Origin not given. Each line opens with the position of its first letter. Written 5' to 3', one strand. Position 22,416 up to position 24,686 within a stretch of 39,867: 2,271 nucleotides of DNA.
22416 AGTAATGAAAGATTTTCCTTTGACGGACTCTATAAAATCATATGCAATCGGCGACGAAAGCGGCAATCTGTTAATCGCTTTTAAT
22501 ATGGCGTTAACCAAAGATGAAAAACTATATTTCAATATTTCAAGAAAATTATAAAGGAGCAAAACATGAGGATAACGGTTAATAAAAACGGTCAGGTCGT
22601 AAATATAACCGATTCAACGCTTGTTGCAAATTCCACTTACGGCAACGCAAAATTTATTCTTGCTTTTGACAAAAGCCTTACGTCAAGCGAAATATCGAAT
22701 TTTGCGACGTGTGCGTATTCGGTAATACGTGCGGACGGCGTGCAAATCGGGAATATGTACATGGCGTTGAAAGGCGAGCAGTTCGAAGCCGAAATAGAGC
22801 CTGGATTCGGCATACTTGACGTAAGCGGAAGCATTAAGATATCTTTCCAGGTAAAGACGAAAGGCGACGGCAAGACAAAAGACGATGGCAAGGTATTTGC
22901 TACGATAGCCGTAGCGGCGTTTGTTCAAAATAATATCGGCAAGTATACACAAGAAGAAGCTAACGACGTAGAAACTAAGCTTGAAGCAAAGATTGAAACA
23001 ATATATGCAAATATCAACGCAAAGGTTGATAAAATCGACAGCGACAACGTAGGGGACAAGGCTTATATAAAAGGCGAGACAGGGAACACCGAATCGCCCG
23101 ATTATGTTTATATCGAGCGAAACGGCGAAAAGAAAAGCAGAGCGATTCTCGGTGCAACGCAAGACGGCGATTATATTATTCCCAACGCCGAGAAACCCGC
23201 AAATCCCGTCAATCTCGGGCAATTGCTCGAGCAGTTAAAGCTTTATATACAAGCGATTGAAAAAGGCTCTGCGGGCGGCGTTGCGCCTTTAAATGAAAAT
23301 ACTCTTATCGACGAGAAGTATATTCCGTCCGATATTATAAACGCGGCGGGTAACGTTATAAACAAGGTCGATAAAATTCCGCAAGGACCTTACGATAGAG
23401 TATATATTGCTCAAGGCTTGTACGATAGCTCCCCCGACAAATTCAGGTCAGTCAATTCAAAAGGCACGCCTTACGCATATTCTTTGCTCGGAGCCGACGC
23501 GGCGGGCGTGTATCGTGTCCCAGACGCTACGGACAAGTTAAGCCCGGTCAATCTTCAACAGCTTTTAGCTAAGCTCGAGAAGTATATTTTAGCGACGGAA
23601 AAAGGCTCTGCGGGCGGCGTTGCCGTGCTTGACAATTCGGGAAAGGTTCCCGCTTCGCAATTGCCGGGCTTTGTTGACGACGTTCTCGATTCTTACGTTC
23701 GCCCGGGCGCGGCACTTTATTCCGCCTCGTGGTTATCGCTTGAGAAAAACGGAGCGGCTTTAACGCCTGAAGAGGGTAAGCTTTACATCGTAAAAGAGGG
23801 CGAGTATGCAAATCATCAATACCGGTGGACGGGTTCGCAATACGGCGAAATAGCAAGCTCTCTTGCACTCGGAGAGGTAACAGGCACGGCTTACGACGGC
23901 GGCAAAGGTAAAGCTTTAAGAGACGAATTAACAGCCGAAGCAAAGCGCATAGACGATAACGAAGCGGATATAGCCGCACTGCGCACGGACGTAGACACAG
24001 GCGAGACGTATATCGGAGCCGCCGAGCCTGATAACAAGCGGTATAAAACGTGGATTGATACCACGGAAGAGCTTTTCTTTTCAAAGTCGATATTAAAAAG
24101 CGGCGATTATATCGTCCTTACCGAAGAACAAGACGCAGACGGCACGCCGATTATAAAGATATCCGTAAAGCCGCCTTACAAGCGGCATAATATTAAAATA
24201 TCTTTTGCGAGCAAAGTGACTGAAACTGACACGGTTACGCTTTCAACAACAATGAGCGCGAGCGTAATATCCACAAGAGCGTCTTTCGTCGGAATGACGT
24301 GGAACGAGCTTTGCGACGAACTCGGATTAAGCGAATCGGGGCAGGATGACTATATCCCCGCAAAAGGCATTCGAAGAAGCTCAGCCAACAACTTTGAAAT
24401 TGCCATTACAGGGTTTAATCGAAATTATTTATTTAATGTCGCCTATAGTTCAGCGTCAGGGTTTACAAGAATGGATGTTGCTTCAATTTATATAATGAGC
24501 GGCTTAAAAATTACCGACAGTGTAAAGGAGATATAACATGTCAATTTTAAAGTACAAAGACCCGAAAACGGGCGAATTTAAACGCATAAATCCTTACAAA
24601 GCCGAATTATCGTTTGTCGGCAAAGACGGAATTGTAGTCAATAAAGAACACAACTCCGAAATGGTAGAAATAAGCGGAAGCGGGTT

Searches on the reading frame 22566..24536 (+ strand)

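Call 72: search_protein_families(library=phrogs, proteins=[window:22566-24536:+], max_evalue=0.00001)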
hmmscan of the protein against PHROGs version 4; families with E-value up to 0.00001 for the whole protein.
window:22566-24536:+ (656 aa): 5 families
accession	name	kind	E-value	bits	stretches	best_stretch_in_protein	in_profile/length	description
phrog_38707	-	unknown function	1.1e-15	58.3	1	314-476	410-562/675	-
phrog_15439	-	other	3.4e-09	38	0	336-428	32-106/290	peptidase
phrog_1446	-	tail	6.6e-08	33.3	0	340-374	74-108/251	minor tail protein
phrog_13892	-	tail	4.6e-07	30.2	1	264-368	383-482/676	minor tail protein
phrog_3493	-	tail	4.7e-06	26.8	0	137-262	493-578/768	minor tail protein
